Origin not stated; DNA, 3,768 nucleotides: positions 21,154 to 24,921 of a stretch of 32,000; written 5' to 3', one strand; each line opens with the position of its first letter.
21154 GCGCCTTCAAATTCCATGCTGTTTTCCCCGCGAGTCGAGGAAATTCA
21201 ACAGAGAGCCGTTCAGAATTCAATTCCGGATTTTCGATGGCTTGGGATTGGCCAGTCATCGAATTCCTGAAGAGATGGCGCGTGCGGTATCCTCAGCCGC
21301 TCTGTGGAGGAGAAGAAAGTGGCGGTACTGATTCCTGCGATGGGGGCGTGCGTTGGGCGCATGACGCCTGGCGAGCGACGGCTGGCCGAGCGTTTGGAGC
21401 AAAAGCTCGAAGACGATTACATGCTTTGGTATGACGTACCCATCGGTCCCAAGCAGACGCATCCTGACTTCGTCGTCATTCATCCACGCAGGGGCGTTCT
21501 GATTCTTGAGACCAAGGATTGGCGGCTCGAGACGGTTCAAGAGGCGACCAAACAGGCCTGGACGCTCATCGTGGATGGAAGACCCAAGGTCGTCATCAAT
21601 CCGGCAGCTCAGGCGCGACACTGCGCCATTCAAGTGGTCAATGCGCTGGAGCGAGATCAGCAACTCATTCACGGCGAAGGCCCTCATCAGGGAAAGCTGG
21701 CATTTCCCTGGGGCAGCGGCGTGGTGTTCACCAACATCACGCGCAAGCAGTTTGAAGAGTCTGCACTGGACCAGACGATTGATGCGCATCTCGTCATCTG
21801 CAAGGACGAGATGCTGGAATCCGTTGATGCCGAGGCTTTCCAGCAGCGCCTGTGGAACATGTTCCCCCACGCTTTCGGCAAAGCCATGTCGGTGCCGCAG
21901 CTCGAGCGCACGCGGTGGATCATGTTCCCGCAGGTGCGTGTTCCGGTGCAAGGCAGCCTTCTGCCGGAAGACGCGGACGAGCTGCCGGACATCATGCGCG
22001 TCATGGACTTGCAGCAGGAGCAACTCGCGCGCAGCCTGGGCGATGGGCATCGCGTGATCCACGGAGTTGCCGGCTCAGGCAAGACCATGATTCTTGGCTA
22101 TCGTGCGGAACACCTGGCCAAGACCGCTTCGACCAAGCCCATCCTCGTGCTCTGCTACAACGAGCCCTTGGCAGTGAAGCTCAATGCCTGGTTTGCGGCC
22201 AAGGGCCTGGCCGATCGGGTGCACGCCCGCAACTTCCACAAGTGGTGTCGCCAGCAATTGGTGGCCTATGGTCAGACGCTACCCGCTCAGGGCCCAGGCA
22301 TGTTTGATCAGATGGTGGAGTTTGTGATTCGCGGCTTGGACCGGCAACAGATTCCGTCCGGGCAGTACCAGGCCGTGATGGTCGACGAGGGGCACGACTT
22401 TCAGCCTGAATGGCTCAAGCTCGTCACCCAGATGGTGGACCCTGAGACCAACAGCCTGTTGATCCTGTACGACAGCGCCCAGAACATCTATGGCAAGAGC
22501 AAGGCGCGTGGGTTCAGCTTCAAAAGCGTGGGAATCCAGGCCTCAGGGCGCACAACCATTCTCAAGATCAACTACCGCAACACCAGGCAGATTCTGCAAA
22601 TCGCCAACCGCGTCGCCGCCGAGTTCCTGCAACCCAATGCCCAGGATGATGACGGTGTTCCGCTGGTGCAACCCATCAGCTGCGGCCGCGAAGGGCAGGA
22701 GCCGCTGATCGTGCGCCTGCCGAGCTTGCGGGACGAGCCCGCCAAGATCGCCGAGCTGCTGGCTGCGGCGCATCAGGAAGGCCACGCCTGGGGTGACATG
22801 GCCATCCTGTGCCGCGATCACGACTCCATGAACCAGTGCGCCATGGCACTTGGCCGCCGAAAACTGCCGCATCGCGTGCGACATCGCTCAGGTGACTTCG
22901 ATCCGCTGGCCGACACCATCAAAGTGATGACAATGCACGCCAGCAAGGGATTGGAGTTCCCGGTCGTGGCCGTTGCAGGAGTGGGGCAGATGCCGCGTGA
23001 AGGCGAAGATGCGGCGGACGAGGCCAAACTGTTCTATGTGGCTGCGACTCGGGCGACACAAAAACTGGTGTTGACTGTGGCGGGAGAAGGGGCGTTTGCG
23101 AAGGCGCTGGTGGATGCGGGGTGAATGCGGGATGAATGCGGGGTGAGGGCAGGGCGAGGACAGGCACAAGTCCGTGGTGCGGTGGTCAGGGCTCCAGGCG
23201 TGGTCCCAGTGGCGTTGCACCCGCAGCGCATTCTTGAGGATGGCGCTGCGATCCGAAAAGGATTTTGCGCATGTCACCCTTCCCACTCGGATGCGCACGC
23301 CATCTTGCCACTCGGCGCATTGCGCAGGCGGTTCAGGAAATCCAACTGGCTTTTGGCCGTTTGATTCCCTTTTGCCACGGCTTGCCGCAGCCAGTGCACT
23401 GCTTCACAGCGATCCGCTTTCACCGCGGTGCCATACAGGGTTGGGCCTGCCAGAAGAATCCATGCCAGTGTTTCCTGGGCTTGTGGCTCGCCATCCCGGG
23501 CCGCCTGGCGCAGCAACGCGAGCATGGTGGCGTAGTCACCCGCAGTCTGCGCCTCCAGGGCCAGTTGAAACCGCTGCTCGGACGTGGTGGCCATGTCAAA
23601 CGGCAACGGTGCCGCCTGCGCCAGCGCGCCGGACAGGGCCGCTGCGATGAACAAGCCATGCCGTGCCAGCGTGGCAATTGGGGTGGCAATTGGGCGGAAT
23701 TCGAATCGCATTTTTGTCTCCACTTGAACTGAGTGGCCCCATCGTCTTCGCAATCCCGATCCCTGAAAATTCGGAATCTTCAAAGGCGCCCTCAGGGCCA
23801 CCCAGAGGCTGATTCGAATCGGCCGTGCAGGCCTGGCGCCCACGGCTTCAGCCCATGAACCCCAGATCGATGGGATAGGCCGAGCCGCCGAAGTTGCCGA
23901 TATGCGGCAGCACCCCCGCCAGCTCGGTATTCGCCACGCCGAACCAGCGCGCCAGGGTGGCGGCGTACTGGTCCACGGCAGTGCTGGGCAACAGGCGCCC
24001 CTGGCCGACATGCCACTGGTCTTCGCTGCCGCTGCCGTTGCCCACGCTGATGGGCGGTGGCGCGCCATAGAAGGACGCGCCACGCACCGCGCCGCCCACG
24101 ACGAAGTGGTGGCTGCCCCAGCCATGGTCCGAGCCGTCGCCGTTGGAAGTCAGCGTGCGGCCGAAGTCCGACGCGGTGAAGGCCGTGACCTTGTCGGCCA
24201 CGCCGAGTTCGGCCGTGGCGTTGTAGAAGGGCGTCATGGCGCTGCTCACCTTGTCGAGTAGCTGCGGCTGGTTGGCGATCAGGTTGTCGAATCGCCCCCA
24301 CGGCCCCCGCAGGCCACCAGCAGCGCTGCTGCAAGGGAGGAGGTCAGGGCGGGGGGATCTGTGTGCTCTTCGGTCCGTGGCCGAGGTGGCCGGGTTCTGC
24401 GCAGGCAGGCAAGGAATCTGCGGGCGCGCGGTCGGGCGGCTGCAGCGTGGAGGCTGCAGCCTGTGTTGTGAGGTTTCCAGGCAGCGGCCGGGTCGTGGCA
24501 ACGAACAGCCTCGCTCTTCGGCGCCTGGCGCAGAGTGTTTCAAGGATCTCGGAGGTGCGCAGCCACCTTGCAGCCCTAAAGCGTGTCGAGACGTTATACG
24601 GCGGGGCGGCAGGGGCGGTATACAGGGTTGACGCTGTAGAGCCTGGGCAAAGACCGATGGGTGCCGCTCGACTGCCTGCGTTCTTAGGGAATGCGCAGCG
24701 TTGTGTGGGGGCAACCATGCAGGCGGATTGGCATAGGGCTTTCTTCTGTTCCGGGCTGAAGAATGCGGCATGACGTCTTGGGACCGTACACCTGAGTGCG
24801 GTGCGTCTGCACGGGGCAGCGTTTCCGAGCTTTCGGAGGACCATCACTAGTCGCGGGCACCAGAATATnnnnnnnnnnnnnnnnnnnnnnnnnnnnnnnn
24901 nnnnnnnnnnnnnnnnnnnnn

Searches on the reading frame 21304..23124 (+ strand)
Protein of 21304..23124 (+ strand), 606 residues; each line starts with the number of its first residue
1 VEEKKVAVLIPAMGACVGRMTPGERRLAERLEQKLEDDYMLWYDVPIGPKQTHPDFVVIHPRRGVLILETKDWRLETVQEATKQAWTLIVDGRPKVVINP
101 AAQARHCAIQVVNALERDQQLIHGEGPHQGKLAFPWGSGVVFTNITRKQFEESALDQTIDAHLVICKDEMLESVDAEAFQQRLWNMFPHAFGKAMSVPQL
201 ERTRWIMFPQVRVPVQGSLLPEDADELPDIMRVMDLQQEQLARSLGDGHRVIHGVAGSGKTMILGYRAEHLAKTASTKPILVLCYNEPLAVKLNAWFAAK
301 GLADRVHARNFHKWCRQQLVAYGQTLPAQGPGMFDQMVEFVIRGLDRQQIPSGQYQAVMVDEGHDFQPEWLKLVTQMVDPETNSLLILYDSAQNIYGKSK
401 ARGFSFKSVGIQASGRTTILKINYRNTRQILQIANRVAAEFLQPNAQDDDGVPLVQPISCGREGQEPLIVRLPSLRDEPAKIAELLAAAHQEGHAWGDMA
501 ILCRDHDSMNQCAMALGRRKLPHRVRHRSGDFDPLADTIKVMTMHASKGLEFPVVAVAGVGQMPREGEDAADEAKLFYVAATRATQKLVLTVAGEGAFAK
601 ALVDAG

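Call 3: search_protein_families(library=pfam, proteins=[window:21304-23124:+], max_evalue=0.1)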
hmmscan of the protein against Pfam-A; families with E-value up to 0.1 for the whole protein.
window:21304-23124:+ (606 aa): 11 families
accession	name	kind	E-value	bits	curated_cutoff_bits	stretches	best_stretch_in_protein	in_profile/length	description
PF13361.12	UvrD_C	-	3.7e-26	92.8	25.6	2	537-593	285-348/350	UvrD-like helicase C-terminal domain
PF08378.17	NERD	-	9.6e-14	52.3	22.1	1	22-121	4-103/111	Nuclease-related domain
PF13538.12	UvrD_C_2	-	2.3e-10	40.6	27.4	1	541-590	4-51/52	UvrD-like helicase C-terminal domain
PF00580.27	UvrD-helicase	-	4.7e-09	36.8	23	1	237-326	4-97/271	UvrD/REP helicase N-terminal domain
PF13245.12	AAA_19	-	6.5e-09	36.5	25.1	1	238-396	2-131/134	AAA domain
PF01443.25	Viral_helicase1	-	2.5e-06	27.9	21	1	540-590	178-226/228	Viral superfamily 1 RNA helicase core domain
PF13604.12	AAA_30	-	4.3e-05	23.8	27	1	237-394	5-128/191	AAA domain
PF04851.21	ResIII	-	0.0012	19.2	22.5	1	241-368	12-139/164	Type III restriction enzyme, res subunit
PF13401.12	AAA_22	-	0.0026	18.5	27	1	247-380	5-110/130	AAA domain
PF13191.12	AAA_16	-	0.0066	17.4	32.6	1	248-379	25-157/167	AAA ATPase domain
PF13087.12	AAA_12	-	0.057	13.4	27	0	533-590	138-190/195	AAA domain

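Call 4: search_protein_families(library=padloc, proteins=[window:21304-23124:+], max_evalue=0.1)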
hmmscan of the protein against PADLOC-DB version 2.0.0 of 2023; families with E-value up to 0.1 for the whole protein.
window:21304-23124:+ (606 aa): 43 families (the best 25 are shown)
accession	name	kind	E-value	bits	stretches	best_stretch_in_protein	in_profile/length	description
PDLC01087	C3a187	-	1.6e-174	579.9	1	7-602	2-553/559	NERD+UvrD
PDLC00117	GajB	-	5.2e-25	86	3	536-594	512-576/604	UrvD helicase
PDLC00132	GajB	-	2e-20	71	3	353-540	213-395/625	UrvD helicase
PDLC00103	GajB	-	9.7e-20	69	2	537-594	519-578/612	UrvD helicase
PDLC03802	RTasHel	-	2.3e-19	67.7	2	535-593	601-652/675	DRT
PDLC00114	GajB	-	4.3e-18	63.2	2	354-533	215-388/635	UrvD helicase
PDLC03813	RTasNERD-Hel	-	8.3e-17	59.5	1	7-435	2-370/519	DRT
PDLC00144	GajB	-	6.3e-14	49.4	2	537-594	466-522/559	UrvD helicase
PDLC00122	GajB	-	1.1e-12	45.7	1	532-593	416-472/502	UrvD helicase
PDLC00107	GajB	-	2.2e-11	41.1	2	353-436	214-298/587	UrvD helicase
PDLC00123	GajB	-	5.5e-11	39.8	1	536-591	439-506/540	UrvD helicase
PDLC00119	GajB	-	2.6e-10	37.9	2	353-451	217-313/565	UrvD helicase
PDLC00108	GajB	-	3.9e-10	37.3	2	530-590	347-412/445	UrvD helicase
PDLC00112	GajB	-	2.3e-09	34.4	1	492-594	449-559/581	UrvD helicase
PDLC03002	Helicase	-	3.2e-09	33.6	2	311-399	286-374/707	-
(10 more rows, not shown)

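Call 5: search_protein_families(library=ncbifam, proteins=[window:21304-23124:+], max_evalue=0.1)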
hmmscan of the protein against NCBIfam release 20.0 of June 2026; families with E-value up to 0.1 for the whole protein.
window:21304-23124:+ (606 aa): 19 families
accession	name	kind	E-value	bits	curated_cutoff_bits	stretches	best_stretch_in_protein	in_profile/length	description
TIGR01073.1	pcrA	equivalog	1.2e-18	66.9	911.2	2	536-593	546-610/725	DNA helicase PcrA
NF008743.0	PRK11773.1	equivalog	3.6e-18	65.3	965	2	533-593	548-615/720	DNA helicase II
NF041464.1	HelD_BACSU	equivalog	9.1e-17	60.2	419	1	356-595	548-766/779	RNA polymerase recycling motor HelD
TIGR01075.1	uvrD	equivalog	1.5e-15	56.5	1144.45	2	532-594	542-611/715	DNA helicase II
TIGR00609.1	recB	equivalog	3.9e-14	51.7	696.05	2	536-593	725-813/1175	exodeoxyribonuclease V subunit beta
NF008276.0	PRK11054.1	equivalog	1.1e-12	47.3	543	2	319-593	396-662/684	DNA helicase IV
TIGR01074.1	rep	equivalog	1.2e-12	46.9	951.45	1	536-593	549-612/668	DNA helicase Rep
NF041254.1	motor_HelR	exception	5.2e-10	38.2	750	2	537-590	655-704/706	RNA polymerase recycling motor ATPase HelR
NF008172.0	PRK10919.1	equivalog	1.6e-09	36.6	1168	1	530-595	543-614/673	DNA helicase Rep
TIGR02785.1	addA_Gpos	equivalog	1.8e-09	36.1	707.65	1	536-562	781-807/1234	helicase-exonuclease AddAB subunit AddA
NF047741.1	antiphage_MADS6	equivalog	3.6e-06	25.8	460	1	19-120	10-108/612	methylation-associated defense system protein kinase MAD6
NF041258.1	motor_HelR_2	exception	4.7e-06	25.1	1100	1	543-591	656-701/713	RNA polymerase recycling motor ATPase HelR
NF041465.1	HelD_MYCSM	equivalog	1.4e-05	23.4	1051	1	544-601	662-714/719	RNA polymerase recycling motor HelD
TIGR02784.1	addA_alphas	equivalog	1.7e-05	23.4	860.75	1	533-570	771-808/1138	double-strand break repair helicase AddA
NF053713.1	helicas_STM2767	equivalog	0.00017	20.2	550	1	250-294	192-236/665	STM2767 family DEAD/DEAH box helicase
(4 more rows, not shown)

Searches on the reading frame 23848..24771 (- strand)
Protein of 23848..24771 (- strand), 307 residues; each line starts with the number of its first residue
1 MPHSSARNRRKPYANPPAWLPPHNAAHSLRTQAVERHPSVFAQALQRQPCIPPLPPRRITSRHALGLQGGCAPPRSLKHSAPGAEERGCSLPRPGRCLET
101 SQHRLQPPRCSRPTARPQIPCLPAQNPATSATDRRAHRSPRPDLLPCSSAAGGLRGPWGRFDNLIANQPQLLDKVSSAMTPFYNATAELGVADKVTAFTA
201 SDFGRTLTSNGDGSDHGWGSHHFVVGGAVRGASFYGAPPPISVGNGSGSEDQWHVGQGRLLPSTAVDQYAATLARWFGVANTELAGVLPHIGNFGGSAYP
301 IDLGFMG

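Call 63: search_protein_families(library=pfam, proteins=[window:23848-24771:-], max_evalue=0.01)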
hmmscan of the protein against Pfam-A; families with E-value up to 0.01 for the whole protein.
window:23848-24771:- (307 aa): 1 family
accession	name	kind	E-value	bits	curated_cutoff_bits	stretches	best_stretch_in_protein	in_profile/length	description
PF07394.17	DUF1501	-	6.6e-15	55.6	27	1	158-279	254-379/390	Protein of unknown function (DUF1501)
